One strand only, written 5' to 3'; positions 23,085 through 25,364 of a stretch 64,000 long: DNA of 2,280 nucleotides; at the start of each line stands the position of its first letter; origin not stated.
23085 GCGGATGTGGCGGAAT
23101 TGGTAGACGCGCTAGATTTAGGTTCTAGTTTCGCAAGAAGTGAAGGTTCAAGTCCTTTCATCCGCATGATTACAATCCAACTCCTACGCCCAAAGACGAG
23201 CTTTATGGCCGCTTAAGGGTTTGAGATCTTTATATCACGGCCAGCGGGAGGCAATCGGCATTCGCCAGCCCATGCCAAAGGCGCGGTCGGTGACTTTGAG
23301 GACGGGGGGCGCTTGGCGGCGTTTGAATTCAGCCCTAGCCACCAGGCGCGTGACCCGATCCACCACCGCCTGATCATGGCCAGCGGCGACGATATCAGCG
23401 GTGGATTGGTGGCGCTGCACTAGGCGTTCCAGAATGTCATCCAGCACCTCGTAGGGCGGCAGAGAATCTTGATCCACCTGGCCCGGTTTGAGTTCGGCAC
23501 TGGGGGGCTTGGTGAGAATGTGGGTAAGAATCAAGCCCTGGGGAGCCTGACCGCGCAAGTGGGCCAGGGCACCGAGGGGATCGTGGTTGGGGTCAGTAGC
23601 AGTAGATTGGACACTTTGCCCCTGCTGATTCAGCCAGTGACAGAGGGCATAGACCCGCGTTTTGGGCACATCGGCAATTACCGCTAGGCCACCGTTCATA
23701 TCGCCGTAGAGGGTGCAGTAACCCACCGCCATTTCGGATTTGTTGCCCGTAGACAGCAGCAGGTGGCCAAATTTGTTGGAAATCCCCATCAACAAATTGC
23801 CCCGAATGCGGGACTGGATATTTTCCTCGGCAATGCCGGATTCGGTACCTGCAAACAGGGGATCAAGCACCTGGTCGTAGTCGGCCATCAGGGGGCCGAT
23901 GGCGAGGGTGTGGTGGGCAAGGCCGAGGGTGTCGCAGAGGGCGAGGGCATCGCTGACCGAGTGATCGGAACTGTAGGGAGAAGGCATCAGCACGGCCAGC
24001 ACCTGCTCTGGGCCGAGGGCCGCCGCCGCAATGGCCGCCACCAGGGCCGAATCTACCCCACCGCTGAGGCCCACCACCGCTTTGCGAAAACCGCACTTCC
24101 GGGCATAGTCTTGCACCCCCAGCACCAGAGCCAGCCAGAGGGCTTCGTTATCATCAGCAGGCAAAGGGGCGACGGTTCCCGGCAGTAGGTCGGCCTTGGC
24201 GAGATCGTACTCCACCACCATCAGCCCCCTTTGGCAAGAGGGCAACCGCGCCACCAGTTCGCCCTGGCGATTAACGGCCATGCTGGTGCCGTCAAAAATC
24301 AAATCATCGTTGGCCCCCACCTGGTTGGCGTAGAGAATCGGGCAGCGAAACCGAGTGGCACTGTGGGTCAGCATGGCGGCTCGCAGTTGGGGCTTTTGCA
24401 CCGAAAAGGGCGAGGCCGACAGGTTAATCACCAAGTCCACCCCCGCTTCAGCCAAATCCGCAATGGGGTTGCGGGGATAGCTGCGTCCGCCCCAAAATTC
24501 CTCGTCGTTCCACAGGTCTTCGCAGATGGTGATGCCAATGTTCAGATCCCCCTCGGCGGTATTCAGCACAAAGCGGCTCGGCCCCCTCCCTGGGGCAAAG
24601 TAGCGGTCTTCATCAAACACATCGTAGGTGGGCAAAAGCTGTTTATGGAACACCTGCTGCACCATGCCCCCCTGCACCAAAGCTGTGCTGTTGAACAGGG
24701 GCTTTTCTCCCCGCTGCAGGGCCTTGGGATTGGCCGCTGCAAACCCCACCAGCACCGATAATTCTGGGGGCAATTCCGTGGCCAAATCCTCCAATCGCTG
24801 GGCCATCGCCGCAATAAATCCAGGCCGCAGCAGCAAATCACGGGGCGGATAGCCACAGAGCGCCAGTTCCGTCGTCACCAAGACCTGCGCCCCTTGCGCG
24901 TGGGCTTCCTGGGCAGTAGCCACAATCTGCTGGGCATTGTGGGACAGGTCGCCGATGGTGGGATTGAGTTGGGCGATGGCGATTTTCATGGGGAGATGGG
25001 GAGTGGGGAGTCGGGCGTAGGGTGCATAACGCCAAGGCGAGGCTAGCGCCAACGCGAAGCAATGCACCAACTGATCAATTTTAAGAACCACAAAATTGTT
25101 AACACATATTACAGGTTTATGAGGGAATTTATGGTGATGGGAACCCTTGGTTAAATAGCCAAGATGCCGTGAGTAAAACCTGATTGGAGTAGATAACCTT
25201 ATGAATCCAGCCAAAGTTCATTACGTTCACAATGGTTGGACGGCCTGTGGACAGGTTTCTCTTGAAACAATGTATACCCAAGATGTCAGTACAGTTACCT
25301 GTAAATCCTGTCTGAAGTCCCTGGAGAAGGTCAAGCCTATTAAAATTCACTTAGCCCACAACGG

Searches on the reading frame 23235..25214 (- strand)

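Call 52: search_protein_families(library=pfam, proteins=[window:23235-25214:-], max_evalue=0.01)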
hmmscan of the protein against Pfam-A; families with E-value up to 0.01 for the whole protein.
window:23235-25214:- (659 aa): 3 families
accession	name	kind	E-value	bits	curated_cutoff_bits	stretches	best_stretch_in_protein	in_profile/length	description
PF02540.23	NAD_synthase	-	2.6e-73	246.6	21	1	362-635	4-242/242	NAD synthase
PF00795.27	CN_hydrolase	-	3.8e-24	85.8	23.2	1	77-341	1-251/256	Carbon-nitrogen hydrolase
PF00733.27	Asn_synthase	-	7.8e-05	22.9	21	1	381-441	22-81/354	Asparagine synthase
